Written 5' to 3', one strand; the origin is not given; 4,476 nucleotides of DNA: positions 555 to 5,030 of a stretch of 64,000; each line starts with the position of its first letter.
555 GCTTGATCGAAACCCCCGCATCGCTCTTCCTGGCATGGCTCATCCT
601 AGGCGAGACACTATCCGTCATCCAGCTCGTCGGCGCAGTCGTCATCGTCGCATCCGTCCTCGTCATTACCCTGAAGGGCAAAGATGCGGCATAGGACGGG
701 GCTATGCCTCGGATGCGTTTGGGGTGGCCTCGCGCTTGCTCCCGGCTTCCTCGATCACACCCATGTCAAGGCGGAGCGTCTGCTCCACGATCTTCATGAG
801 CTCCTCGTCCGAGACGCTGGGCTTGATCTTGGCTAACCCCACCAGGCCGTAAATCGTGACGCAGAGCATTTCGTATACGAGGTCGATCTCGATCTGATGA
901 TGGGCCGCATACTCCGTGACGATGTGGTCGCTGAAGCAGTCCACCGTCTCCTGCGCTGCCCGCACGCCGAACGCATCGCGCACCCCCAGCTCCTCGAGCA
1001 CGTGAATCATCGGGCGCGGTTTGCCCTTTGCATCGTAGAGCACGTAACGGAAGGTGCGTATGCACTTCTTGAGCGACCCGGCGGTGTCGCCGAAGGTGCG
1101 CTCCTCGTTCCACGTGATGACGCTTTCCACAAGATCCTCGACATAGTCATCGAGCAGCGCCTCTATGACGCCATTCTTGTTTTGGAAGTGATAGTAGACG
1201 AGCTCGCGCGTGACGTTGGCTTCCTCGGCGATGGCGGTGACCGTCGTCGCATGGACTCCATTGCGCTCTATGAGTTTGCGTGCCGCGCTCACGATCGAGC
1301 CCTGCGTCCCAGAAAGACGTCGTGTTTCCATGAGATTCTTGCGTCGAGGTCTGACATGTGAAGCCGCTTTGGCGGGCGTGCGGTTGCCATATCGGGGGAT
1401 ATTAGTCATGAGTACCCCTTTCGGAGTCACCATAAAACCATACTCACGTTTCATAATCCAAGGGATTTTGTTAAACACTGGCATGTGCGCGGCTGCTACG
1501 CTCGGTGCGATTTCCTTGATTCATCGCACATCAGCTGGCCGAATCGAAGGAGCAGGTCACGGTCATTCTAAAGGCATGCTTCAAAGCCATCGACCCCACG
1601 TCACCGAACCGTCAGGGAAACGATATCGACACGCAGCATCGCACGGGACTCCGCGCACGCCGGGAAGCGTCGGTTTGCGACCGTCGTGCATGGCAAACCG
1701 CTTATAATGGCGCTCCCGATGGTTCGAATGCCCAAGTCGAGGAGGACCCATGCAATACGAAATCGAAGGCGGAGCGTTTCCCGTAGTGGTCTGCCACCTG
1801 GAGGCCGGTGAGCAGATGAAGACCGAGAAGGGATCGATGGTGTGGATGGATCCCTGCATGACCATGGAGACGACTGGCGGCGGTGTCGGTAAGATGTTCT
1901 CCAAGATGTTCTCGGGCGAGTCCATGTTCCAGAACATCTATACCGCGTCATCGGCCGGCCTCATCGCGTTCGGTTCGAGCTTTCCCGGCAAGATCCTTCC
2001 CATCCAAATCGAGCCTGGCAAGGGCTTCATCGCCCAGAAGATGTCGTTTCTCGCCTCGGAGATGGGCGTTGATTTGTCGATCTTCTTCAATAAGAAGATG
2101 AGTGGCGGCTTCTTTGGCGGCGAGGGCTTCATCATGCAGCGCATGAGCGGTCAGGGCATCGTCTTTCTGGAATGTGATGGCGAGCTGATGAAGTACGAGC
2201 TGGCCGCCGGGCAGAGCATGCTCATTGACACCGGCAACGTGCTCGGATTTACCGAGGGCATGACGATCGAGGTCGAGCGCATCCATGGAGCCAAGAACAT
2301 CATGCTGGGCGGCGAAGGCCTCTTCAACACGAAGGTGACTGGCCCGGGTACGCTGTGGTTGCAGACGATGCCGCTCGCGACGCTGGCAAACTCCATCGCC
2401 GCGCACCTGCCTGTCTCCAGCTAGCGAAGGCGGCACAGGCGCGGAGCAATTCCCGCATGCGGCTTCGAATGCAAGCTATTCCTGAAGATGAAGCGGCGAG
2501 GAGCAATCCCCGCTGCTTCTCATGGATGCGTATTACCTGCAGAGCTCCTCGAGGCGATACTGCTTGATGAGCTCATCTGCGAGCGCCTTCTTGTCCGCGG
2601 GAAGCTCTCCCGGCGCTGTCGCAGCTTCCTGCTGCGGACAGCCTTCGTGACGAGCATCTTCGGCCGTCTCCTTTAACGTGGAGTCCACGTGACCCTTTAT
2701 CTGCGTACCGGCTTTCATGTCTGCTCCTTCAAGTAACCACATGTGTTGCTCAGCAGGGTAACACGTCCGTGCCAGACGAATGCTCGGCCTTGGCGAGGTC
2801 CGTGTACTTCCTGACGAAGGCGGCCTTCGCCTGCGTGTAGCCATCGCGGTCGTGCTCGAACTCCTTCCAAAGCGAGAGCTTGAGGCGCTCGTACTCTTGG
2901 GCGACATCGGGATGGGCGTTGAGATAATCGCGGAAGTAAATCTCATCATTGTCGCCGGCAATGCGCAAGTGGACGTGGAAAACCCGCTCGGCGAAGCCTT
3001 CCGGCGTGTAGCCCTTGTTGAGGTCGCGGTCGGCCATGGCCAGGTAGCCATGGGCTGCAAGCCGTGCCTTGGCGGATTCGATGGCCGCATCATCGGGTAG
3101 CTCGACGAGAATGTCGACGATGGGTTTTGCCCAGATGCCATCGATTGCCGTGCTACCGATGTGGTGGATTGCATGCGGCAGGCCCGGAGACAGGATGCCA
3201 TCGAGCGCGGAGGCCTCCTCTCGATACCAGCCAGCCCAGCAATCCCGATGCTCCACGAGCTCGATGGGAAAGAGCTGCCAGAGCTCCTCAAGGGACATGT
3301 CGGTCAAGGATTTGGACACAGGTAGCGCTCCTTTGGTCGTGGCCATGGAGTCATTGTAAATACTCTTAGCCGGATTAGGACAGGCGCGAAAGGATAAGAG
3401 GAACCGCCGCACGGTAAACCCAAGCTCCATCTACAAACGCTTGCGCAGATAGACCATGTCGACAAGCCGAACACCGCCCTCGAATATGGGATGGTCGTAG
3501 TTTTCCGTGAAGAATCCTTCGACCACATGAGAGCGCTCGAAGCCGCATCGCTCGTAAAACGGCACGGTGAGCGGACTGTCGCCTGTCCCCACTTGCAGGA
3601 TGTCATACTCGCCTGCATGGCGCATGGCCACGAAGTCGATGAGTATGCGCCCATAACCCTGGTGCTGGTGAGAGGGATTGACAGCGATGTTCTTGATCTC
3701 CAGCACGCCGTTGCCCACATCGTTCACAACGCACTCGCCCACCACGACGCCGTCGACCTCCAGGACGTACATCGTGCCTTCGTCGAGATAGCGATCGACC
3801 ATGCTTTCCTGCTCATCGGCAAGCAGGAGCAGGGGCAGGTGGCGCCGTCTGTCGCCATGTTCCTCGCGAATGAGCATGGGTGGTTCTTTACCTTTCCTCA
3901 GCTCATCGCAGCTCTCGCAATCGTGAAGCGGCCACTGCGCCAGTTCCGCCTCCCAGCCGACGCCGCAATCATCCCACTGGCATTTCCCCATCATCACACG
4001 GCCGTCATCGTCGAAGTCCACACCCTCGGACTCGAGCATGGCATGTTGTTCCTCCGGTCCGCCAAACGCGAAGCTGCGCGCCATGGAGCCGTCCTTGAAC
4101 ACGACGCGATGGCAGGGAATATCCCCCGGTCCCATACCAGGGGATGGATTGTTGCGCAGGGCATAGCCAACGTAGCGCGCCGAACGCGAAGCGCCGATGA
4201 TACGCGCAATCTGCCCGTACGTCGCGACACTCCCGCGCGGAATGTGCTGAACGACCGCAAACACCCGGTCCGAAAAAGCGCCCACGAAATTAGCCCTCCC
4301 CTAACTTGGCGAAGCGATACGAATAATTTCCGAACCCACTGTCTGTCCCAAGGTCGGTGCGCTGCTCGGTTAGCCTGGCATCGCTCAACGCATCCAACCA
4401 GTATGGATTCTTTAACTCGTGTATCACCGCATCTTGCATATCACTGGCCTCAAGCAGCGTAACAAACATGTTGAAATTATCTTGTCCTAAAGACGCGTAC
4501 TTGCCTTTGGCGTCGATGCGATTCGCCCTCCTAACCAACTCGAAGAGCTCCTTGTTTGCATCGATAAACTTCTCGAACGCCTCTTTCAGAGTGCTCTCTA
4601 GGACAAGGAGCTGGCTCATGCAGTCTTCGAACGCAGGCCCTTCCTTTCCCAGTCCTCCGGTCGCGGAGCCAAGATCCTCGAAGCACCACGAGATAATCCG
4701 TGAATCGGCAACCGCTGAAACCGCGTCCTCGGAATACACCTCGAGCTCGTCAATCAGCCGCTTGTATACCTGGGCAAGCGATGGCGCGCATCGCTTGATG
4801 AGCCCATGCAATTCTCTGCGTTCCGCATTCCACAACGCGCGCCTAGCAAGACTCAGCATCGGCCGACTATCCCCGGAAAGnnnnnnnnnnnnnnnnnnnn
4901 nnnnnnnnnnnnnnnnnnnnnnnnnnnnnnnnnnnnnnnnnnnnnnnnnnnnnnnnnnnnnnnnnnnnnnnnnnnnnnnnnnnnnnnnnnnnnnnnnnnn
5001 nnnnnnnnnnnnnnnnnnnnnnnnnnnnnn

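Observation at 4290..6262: A HipA-like kinase module appears split and permuted: the kinase core comes first, and an N-subdomain-like segment is fused to an XRE HTH protein downstream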

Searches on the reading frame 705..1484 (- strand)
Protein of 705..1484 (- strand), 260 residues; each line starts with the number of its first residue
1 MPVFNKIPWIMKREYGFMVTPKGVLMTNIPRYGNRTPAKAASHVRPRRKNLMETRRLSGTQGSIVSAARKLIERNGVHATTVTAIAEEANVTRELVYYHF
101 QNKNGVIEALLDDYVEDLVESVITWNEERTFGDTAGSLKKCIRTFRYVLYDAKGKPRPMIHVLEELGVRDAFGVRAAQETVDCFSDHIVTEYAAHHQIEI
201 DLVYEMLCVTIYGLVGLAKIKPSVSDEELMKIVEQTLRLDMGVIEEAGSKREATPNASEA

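Call 98: search_protein_families(library=pfam, proteins=[window:705-1484:-], max_evalue=0.0001)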
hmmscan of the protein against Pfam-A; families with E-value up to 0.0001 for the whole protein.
window:705-1484:- (260 aa): 1 family
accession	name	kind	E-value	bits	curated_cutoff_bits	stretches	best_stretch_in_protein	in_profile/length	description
PF00440.29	TetR_N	-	2.7e-15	56.3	24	1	64-110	1-47/47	Bacterial regulatory proteins, tetR family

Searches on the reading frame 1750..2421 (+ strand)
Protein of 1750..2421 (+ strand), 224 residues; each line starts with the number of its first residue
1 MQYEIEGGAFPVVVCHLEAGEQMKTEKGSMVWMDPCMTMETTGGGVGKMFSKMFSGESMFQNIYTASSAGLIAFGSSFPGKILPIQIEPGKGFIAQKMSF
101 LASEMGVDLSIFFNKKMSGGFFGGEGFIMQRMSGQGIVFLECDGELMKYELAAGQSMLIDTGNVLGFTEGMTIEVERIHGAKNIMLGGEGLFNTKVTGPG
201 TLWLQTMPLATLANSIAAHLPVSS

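Call 98: search_protein_families(library=pfam, proteins=[window:1750-2421:+], max_evalue=0.0001)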
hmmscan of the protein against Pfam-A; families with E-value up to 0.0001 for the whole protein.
window:1750-2421:+ (224 aa): 1 family
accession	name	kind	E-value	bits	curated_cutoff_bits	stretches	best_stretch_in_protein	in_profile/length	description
PF01987.23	AIM24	-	1.2e-67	228.1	25.7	1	3-207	1-205/205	Mitochondrial biogenesis AIM24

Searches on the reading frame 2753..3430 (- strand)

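Call 98: search_protein_families(library=pfam, proteins=[window:2753-3430:-], max_evalue=0.0001)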
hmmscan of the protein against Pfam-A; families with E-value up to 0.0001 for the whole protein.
window:2753-3430:- (226 aa): 1 family
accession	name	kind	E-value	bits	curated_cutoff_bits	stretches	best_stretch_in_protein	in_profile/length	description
PF04229.20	GrpB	-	1.3e-43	149.3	25.5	1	55-210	1-157/159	GrpB protein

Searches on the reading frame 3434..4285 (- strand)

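Call 98: search_protein_families(library=pfam, proteins=[window:3434-4285:-], max_evalue=0.0001)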
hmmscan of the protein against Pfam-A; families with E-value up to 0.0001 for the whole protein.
window:3434-4285:- (284 aa): 4 families
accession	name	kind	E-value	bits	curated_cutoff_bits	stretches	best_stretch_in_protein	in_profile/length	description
PF01035.26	DNA_binding_1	-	2.2e-24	85.5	27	1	4-89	2-81/81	6-O-methylguanine DNA methyltransferase, DNA binding domain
PF13508.13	Acetyltransf_7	-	1.9e-14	54.2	27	1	169-250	2-83/84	Acetyltransferase (GNAT) domain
PF00583.31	Acetyltransf_1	-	6.5e-12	46.2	20.7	1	167-249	30-116/116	Acetyltransferase (GNAT) family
PF13673.13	Acetyltransf_10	-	1.6e-08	35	23.6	1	160-252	20-110/128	Acetyltransferase (GNAT) domain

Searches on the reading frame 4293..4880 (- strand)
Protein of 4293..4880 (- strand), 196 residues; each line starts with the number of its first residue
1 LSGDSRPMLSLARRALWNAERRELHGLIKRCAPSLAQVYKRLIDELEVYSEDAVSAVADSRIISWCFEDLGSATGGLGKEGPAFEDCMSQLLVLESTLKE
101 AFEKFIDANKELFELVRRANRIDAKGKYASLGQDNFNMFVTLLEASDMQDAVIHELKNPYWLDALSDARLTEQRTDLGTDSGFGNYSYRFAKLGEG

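Call 69: search_protein_families(library=pfam, proteins=[window:4293-4880:-], max_evalue=1)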
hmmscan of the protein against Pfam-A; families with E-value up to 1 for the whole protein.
window:4293-4880:- (196 aa): 0 families
